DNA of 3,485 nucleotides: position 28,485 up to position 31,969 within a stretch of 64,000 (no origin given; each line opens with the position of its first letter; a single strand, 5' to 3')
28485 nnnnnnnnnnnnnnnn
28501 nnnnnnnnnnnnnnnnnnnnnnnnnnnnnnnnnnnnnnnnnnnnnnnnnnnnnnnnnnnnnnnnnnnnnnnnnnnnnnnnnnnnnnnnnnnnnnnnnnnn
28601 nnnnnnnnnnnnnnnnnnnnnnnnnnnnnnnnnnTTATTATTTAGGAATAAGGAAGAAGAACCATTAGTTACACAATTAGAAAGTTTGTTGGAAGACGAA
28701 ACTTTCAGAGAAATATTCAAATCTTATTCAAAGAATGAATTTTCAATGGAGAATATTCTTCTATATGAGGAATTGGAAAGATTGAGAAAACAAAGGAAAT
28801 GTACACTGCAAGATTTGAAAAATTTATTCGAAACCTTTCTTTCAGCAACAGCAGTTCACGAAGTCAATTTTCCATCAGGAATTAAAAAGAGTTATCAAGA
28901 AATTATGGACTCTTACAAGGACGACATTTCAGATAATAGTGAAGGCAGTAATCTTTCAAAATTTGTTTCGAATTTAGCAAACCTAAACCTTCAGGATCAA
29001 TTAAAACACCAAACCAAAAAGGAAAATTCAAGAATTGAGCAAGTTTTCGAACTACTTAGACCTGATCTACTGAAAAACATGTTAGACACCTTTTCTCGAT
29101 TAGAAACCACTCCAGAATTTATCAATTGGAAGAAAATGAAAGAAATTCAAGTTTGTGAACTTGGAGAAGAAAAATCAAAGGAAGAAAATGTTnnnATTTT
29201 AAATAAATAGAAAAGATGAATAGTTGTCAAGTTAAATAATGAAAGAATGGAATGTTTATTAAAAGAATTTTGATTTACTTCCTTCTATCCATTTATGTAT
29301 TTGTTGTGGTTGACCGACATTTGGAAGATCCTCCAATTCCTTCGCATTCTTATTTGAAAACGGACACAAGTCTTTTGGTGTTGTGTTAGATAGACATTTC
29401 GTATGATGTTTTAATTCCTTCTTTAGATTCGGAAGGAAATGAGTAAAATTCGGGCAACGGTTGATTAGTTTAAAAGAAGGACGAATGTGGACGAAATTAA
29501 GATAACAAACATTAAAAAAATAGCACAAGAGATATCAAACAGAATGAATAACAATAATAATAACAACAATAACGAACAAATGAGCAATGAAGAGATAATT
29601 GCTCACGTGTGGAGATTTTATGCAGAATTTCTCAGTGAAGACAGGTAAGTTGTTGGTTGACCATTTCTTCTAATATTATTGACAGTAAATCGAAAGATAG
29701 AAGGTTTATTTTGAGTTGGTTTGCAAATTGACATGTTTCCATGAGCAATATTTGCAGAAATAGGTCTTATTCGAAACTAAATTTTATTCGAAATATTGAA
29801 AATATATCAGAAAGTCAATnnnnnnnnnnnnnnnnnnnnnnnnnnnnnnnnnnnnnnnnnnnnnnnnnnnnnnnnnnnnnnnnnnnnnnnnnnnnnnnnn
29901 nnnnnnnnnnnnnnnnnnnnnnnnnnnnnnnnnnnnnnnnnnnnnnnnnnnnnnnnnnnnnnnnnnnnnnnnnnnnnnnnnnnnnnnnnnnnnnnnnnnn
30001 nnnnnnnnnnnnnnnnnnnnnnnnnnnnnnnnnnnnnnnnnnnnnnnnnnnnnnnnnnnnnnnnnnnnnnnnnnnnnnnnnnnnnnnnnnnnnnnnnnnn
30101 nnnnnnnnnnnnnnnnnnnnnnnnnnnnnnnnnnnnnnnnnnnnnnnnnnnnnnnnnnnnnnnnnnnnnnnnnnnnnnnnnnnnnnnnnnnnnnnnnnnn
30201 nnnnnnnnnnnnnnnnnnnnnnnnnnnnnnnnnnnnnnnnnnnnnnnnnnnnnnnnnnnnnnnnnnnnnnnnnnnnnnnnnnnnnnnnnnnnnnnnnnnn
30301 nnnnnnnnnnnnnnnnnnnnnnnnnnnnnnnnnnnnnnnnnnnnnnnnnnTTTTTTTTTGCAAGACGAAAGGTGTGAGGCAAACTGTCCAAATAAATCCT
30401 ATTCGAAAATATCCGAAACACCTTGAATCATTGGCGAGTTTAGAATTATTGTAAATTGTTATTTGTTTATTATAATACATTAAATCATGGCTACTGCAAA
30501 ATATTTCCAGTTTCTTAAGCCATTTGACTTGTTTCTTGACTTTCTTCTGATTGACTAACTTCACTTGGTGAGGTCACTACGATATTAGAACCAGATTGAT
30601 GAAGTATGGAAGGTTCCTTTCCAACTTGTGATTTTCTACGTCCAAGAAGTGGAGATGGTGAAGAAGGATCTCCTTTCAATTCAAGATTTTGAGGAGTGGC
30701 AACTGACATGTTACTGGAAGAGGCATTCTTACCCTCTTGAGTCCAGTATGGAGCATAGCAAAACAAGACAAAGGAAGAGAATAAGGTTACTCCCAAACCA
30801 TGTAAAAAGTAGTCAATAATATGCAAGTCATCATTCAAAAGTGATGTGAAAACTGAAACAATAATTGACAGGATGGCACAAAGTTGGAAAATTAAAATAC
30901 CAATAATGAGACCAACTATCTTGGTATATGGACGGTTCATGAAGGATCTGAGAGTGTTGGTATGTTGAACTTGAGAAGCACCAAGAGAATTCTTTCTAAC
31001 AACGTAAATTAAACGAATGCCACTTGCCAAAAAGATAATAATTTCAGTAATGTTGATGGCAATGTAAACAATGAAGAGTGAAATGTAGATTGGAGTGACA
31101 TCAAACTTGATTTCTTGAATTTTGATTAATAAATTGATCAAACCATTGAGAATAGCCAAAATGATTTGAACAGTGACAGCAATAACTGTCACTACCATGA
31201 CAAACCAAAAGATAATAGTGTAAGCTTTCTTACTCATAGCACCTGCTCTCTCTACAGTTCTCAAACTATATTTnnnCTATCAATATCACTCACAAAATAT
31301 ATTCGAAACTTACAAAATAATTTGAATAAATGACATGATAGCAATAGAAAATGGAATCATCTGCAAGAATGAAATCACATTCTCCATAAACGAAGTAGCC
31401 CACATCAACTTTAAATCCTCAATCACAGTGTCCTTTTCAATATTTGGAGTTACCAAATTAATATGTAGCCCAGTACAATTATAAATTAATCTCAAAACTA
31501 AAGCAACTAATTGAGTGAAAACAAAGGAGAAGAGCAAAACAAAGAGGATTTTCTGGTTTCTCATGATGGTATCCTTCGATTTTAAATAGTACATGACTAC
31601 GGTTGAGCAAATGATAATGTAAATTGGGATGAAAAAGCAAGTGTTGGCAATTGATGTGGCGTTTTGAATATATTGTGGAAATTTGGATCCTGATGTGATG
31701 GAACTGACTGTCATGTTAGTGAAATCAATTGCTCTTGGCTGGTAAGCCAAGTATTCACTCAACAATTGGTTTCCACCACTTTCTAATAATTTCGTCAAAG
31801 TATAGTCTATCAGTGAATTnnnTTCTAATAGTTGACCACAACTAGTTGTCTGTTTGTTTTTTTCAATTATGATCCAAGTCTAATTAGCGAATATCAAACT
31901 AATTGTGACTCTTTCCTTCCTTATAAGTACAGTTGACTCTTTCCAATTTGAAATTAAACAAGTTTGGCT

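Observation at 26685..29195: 7-TM receptor fused to an RGS domain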

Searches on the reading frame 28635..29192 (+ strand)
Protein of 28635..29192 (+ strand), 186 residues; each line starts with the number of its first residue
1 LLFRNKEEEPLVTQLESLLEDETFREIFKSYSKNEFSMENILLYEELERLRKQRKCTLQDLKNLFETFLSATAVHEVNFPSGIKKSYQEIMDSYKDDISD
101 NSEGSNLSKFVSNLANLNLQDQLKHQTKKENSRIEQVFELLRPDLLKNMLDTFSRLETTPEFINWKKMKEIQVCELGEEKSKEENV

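Call 19: search_solved_structures(query=window:28635-29192:+, max_evalue=1, show_alignments=5)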
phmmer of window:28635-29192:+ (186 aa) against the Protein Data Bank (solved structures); distinct sequences matched with E-value up to 1: 31.
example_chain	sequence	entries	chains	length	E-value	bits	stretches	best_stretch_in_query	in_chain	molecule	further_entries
2i59_A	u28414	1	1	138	8.9e-06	29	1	13-93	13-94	Regulator of G-protein signaling 10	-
2dlr_A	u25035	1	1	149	1e-05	28.8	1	13-93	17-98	Regulator of G-protein signaling 10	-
2ihb_B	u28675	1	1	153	1.1e-05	28.7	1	13-91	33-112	Regulator of G-protein signalling 10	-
4igu_A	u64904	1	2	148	0.00023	24.4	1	15-86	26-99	CG5036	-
2jnu_A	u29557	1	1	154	0.00026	24.3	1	7-80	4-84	Regulator of G-protein signaling 14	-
1ezt_A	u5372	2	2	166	0.00075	22.8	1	10-85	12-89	REGULATOR OF G-PROTEIN SIGNALING 4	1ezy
1agr_E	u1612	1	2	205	0.0011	22.3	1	10-85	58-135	RGS4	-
2bv1_A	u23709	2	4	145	0.0024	21.1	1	14-85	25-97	REGULATOR OF G-PROTEIN SIGNALLING 1 | Regulator of G-protein signaling 1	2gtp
6am3_X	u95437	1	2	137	0.0032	20.7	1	16-86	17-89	Regulator of G-protein signaling 17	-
1zv4_X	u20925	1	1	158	0.0044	20.3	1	16-86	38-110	Regulator of G-protein signaling 17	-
1cmz_A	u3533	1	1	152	0.0063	19.8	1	13-91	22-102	PROTEIN (GAIP (G-ALPHA INTERACTING) PROTEIN)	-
2crp_A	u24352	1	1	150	0.0078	19.5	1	14-81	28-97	Regulator of G-protein signaling 5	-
2oj4_A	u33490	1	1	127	0.014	18.6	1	14-90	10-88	Regulator of G-protein signaling 3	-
2es0_A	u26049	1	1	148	0.02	18.1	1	16-93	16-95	regulator of G-protein signalling 6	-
5do9_B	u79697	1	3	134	0.03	17.5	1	18-86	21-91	Regulator of G-protein signaling 8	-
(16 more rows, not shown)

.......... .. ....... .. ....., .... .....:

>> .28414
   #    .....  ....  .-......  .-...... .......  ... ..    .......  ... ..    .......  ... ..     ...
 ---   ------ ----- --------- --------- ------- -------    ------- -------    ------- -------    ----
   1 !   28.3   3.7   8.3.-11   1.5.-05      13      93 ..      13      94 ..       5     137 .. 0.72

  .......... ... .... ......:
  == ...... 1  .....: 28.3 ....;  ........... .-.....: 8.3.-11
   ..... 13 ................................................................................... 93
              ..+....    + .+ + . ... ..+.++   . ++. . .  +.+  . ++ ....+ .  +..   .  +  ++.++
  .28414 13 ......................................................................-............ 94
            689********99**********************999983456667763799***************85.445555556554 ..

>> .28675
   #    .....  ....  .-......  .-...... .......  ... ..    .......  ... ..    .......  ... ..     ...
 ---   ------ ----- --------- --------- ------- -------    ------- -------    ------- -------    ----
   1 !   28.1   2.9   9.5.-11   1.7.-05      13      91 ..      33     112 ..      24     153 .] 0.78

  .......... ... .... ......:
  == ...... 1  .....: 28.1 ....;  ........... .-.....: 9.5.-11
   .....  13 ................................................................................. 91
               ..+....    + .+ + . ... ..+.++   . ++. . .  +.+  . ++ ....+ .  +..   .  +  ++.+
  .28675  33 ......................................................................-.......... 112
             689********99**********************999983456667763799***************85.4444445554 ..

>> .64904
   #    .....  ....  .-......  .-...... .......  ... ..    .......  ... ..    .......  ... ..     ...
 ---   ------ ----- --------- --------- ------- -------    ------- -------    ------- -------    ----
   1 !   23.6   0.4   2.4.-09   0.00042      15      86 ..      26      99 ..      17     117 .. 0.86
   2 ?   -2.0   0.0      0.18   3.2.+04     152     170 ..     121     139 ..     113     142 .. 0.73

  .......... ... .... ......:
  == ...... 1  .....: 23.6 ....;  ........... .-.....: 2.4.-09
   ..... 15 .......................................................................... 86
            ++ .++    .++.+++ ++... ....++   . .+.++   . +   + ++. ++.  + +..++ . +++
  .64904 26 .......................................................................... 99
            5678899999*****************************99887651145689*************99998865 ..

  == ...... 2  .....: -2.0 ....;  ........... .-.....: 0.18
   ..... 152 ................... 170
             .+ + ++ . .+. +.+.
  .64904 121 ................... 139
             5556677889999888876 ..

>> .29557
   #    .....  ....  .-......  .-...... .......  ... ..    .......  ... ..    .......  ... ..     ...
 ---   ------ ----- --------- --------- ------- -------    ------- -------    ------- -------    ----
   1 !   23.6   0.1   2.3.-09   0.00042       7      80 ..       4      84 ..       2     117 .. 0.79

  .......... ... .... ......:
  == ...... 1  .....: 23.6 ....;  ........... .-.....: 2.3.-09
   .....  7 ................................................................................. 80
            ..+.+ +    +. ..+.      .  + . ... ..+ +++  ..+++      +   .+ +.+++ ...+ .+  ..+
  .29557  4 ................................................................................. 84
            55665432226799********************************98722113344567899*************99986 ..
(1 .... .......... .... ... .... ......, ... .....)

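Call 22: search_protein_families(library=pfam, proteins=[window:28635-29192:+], max_evalue=1)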
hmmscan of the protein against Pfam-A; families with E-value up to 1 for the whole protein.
window:28635-29192:+ (186 aa): 5 families
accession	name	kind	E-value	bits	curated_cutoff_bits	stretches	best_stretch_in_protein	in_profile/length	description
PF00615.24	RGS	-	1.6e-08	35.4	23.9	1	15-93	2-82/117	Regulator of G protein signaling domain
PF24564.1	DUF7605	-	0.0071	16.7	27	1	22-105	82-165/183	Domain of unknown function (DUF7605)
PF22114.2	NUP120_helical_2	-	0.053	14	21.5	1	20-83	37-96/184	Nucleoporin NUP120, helical domain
PF18391.7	CHIP_TPR_N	-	0.08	14.1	26.7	1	4-66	13-74/83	CHIP N-terminal tetratricopeptide repeat domain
PF09447.15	Cnl2_NKP2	-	0.81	10.2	27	1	14-55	14-53/65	Cnl2/NKP2 family protein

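Call 51: search_solved_structures(query=A6, max_evalue=0.001, show_alignments=5)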
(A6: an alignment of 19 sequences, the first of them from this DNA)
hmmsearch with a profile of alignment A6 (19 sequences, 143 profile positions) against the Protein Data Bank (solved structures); distinct sequences matched with E-value up to 0.001: 35.
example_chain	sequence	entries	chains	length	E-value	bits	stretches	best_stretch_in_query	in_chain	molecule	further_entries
6am3_X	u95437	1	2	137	2.6e-10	43.5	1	8-88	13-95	Regulator of G-protein signaling 17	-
1zv4_X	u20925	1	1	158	3.8e-10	43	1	8-87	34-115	Regulator of G-protein signaling 17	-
4igu_A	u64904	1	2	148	1.3e-09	41.3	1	9-89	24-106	CG5036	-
2jm5_A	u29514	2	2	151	2e-09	40.7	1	9-108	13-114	Regulator of G-protein signaling 18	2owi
2dlv_A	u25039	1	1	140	2e-09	40.6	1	9-108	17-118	Regulator of G-protein signaling 18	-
2ihb_B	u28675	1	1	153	2.4e-09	40.4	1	7-133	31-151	Regulator of G-protein signalling 10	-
2i59_A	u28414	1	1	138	3.2e-09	40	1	7-134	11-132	Regulator of G-protein signaling 10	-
2dlr_A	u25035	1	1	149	3.9e-09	39.7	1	7-134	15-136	Regulator of G-protein signaling 10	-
1cmz_A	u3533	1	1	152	7.3e-09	38.8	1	8-92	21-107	PROTEIN (GAIP (G-ALPHA INTERACTING) PROTEIN)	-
2v4z_B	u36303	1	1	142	9e-09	38.6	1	9-106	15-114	REGULATOR OF G-PROTEIN SIGNALING 2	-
2oj4_A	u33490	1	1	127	9.6e-09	38.5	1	9-92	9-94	Regulator of G-protein signaling 3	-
2a72_A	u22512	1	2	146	1.3e-08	38.1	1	11-133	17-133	Regulator of G-protein signalling 7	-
2bv1_A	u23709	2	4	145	1.4e-08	37.9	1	8-93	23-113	REGULATOR OF G-PROTEIN SIGNALLING 1 | Regulator of G-protein signaling 1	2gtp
2d9j_A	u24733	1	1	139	2.8e-08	37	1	11-127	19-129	Regulator of G-protein signalling 7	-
3c7k_B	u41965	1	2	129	4.4e-08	36.3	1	10-92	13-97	Regulator of G-protein signaling 16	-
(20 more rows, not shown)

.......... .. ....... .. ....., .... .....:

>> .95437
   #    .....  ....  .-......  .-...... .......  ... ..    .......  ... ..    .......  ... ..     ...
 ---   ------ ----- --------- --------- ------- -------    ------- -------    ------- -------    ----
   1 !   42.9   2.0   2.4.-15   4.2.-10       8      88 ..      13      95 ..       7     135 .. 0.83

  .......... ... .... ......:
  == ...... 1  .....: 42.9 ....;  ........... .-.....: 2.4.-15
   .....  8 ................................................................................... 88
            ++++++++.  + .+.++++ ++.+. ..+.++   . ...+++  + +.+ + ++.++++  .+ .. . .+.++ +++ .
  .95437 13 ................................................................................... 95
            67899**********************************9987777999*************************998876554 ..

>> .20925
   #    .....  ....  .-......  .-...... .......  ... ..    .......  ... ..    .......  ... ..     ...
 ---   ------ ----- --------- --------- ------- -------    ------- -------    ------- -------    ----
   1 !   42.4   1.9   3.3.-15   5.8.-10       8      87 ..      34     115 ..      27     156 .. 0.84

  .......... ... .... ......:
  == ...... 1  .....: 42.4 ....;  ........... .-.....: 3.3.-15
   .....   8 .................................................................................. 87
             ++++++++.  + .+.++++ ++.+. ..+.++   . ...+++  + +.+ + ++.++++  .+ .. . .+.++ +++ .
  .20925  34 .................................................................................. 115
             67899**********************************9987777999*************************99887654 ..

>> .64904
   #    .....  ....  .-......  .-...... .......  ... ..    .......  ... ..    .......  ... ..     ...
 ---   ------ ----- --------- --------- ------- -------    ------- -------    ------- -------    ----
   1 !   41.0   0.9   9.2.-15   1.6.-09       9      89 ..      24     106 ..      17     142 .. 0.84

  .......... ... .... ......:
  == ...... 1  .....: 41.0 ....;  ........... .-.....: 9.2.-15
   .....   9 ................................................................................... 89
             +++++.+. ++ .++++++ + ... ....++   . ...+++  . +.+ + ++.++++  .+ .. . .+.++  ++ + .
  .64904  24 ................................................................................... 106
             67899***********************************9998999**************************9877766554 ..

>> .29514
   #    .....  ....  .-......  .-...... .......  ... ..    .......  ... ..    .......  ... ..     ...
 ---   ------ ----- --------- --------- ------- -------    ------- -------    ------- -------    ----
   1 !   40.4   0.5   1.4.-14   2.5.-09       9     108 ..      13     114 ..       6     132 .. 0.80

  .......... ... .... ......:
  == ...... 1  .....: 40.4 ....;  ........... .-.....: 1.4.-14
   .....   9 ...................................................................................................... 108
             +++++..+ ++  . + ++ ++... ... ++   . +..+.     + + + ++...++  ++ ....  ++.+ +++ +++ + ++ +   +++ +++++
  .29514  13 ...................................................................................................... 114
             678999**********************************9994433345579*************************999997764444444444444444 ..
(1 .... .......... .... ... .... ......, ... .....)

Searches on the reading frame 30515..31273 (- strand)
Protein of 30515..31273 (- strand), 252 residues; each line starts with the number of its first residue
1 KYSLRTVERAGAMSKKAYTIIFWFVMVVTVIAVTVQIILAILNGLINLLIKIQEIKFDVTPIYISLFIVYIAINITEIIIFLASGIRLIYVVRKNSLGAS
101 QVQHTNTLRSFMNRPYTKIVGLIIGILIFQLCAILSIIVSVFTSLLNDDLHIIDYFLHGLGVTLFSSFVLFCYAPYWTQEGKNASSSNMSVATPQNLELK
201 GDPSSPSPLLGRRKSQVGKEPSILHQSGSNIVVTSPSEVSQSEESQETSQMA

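Call 22: search_protein_families(library=pfam, proteins=[window:30515-31273:-], max_evalue=1)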
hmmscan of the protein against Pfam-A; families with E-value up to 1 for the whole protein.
window:30515-31273:- (252 aa): 2 families
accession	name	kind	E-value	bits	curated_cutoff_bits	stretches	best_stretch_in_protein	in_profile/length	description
PF20563.3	DUF6773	-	0.0021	18.4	27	1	75-174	48-140/163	Family of unknown function (DUF6773)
PF07214.17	DUF1418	-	0.28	11.5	22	0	11-50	37-76/94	Protein of unknown function (DUF1418)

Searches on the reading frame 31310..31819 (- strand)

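Call 22: search_protein_families(library=pfam, proteins=[window:31310-31819:-], max_evalue=1)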
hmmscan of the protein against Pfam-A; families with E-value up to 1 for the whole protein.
window:31310-31819:- (169 aa): 1 family
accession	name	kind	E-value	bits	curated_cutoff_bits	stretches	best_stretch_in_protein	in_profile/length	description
PF20237.3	DUF6594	-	0.23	11.8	30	1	55-108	174-218/238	Family of unknown function (DUF6594)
